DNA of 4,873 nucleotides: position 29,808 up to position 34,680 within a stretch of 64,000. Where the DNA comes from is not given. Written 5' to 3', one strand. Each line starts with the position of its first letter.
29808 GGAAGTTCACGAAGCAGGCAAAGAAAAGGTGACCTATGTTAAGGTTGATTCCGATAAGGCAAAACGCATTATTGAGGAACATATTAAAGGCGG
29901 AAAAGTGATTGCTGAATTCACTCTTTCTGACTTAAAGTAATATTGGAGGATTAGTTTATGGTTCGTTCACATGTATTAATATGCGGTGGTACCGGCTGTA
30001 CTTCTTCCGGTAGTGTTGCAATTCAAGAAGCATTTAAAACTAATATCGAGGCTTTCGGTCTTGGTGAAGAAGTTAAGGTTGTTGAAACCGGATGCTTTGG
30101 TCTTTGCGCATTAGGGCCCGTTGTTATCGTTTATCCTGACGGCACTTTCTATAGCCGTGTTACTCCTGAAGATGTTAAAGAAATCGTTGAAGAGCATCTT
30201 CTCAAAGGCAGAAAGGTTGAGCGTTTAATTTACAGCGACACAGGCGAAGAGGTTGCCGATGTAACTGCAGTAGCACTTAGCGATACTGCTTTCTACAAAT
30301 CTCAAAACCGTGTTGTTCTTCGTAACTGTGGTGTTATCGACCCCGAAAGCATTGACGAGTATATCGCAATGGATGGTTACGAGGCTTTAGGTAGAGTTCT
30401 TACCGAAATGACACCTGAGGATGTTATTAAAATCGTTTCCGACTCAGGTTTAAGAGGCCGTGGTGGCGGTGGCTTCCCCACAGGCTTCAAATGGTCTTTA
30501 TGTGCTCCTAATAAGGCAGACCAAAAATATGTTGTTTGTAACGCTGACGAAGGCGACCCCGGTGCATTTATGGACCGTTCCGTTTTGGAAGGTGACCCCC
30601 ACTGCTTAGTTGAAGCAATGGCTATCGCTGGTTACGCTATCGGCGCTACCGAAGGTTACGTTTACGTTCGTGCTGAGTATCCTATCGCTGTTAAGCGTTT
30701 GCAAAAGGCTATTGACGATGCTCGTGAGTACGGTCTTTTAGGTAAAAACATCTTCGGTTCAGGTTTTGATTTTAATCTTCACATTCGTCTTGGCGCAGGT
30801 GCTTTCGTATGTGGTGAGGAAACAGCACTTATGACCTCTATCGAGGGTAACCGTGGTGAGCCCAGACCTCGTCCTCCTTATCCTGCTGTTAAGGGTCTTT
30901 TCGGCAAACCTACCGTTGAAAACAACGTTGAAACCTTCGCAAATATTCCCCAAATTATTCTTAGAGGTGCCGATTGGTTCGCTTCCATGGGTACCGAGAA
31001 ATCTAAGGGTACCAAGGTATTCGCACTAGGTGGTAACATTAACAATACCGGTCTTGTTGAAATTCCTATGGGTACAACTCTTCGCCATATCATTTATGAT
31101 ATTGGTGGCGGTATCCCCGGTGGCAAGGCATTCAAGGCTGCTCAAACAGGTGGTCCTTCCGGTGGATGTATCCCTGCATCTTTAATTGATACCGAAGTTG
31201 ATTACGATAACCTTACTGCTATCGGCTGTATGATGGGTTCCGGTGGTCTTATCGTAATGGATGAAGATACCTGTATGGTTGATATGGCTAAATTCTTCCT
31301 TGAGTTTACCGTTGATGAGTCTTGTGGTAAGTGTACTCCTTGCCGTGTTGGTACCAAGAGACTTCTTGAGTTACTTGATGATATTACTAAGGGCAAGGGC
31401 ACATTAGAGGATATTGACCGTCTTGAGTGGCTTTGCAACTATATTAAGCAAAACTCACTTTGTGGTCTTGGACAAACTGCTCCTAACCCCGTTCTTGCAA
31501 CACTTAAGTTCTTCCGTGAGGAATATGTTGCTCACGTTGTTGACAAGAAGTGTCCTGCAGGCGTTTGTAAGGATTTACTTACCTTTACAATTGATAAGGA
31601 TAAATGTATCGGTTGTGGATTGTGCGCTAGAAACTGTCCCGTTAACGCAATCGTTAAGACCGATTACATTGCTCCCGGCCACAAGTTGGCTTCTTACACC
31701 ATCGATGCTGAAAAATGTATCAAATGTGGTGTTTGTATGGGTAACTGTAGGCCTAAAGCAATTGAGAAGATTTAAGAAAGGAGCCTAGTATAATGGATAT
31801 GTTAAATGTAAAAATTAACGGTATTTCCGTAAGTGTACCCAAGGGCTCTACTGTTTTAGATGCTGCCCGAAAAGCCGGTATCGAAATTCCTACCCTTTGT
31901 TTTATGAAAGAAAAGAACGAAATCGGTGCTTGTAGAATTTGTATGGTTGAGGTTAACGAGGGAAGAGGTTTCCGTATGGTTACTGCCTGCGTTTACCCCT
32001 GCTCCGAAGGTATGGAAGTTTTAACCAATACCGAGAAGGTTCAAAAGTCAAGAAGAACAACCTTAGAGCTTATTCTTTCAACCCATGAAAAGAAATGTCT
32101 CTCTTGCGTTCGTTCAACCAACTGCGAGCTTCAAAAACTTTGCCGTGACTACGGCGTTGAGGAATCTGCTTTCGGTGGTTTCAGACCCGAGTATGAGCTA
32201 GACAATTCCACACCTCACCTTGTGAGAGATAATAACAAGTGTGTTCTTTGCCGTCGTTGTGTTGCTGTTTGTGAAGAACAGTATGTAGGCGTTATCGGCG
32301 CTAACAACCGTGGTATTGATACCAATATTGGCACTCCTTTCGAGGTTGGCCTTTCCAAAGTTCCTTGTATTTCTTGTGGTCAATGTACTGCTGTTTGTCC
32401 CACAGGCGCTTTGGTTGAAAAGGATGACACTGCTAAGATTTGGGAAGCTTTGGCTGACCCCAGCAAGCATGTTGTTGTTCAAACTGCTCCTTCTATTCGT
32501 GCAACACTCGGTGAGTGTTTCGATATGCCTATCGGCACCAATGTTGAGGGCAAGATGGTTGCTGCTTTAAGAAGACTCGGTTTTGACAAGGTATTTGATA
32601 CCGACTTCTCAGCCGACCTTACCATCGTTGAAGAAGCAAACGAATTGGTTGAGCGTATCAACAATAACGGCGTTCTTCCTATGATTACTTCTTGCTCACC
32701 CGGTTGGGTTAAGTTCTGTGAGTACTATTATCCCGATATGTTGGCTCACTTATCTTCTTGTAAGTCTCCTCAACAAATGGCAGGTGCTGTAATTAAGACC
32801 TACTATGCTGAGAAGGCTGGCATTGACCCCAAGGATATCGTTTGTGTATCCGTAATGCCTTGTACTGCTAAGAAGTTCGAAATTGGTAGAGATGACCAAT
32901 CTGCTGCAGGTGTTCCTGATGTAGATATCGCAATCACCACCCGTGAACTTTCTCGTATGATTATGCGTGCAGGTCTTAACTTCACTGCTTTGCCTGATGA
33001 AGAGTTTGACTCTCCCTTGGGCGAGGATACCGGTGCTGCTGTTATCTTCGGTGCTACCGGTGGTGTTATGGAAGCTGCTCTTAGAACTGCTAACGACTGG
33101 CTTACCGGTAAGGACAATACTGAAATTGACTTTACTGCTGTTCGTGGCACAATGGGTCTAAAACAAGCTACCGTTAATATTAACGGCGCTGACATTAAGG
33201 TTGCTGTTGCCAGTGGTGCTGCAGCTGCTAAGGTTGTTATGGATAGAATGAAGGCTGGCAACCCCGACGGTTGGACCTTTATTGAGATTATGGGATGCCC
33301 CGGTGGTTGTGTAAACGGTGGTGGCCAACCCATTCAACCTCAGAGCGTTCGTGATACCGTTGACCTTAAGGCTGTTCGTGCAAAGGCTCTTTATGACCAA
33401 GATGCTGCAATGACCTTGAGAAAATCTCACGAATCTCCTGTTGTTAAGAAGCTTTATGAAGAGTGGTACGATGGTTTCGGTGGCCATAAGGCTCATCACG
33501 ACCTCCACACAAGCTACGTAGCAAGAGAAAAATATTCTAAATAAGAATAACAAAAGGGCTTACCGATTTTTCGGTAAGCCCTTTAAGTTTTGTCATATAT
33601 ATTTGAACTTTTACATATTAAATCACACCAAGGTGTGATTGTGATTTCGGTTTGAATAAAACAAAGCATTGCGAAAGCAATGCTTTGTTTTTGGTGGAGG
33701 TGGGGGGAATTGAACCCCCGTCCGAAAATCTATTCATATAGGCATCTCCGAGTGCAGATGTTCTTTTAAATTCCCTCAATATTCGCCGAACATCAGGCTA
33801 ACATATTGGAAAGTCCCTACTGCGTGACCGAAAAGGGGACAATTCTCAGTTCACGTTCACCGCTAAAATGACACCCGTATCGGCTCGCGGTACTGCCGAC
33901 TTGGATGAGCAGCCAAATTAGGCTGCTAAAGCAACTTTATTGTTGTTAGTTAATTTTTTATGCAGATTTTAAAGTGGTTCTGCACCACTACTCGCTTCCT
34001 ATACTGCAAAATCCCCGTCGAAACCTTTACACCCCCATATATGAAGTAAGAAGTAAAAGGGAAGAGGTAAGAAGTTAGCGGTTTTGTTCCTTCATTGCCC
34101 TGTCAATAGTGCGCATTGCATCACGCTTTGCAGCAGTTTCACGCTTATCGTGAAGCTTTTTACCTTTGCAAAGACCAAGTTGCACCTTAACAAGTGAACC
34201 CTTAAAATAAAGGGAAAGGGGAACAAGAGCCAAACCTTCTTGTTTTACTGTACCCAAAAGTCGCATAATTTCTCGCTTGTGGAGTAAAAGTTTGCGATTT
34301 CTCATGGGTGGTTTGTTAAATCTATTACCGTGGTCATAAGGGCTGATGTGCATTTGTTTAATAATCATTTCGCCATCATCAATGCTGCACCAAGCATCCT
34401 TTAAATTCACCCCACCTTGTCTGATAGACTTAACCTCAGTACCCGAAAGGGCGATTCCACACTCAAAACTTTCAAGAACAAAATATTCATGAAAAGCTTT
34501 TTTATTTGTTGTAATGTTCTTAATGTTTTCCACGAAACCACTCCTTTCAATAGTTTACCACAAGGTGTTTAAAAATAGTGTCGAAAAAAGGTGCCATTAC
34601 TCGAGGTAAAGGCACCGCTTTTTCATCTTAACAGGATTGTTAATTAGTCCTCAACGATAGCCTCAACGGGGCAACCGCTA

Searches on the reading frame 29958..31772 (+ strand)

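Call 19: search_protein_families(library=pfam, proteins=[window:29958-31772:+], max_evalue=0.00001)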
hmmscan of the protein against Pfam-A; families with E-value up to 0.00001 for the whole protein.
window:29958-31772:+ (605 aa): 8 families
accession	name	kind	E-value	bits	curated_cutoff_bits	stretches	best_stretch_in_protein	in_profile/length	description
PF01512.22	Complex1_51K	-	9.6e-45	152.6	31.2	1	160-331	1-149/150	Nuo51 FMN-binding domain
PF10589.14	NADH_4Fe-4S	-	3.1e-34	117.1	23.5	1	442-526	1-85/85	NADH-ubiquinone oxidoreductase-F iron-sulfur binding region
PF00037.32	Fer4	-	1.1e-11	44.5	21.1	1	544-565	2-23/24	4Fe-4S binding domain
PF12838.12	Fer4_7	-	4.3e-09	37.1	27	1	549-599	1-50/52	4Fe-4S dicluster domain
PF01257.25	2Fe-2S_thioredx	-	5.7e-09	36.4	24.8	1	3-79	65-143/145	Thioredoxin-like [2Fe-2S] ferredoxin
PF12837.12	Fer4_6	-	1.2e-08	34.9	25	1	543-565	2-24/24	4Fe-4S binding domain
PF12797.12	Fer4_2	-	5.4e-08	32.7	24.5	0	544-562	4-22/22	4Fe-4S binding domain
PF13237.11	Fer4_10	-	4.6e-06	26.9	25.5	1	544-597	3-52/53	4Fe-4S dicluster domain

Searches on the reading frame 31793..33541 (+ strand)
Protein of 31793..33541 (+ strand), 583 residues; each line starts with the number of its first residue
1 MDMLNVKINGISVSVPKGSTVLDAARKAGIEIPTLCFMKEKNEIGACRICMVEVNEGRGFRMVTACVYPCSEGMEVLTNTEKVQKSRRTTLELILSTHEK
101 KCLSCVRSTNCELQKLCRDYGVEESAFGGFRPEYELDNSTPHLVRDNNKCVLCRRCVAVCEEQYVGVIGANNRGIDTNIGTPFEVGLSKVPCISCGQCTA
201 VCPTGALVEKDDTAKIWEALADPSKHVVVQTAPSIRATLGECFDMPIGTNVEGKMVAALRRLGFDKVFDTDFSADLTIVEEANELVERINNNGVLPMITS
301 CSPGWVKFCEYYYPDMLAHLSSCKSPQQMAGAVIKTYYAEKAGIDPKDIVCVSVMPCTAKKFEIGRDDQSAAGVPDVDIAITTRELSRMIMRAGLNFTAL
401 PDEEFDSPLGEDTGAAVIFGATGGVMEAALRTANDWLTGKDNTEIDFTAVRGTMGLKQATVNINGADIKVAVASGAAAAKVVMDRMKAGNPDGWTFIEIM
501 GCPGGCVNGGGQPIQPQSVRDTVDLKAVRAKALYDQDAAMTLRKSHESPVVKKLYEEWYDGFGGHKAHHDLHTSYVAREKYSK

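Call 20: search_protein_families(library=pfam, proteins=[window:31793-33541:+], max_evalue=0.00001)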
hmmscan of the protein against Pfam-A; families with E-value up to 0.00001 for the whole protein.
window:31793-33541:+ (583 aa): 9 families
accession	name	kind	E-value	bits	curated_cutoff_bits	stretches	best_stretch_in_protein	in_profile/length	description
PF02906.19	Fe_hyd_lg_C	-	2.4e-95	319.3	22.1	1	225-510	1-245/245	Iron only hydrogenase large subunit, C-terminal domain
PF02256.22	Fe_hyd_SSU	-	8.4e-21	74.2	24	1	525-578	3-56/56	Iron hydrogenase small subunit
PF13510.11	Fer2_4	-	1.1e-19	70.7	22.8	1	3-80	3-81/82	2Fe-2S iron-sulfur cluster binding domain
PF10588.14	NADH-G_4Fe-4S_3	-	9.4e-16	57.5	27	1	87-125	1-39/40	NADH-ubiquinone oxidoreductase-G iron-sulfur binding region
PF00111.32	Fer2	-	5.4e-09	36.3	21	1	9-58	6-51/77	2Fe-2S iron-sulfur cluster binding domain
PF12838.12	Fer4_7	-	5.8e-08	33.5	27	1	149-206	1-52/52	4Fe-4S dicluster domain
PF13187.11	Fer4_9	-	1.8e-06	28.3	27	1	149-206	1-51/52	4Fe-4S dicluster domain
PF12837.12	Fer4_6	-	3.7e-06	27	25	0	144-163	3-22/24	4Fe-4S binding domain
PF13237.11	Fer4_10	-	6.8e-06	26.4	25.5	0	190-214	7-33/53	4Fe-4S dicluster domain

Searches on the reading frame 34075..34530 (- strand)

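Call 20: search_protein_families(library=pfam, proteins=[window:34075-34530:-], max_evalue=0.00001)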
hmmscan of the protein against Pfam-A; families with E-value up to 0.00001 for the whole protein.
window:34075-34530:- (151 aa): 1 family
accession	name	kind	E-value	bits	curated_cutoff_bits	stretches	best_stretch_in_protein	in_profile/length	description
PF01668.23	SmpB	-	4.6e-61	205.4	27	1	6-148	1-143/143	SmpB protein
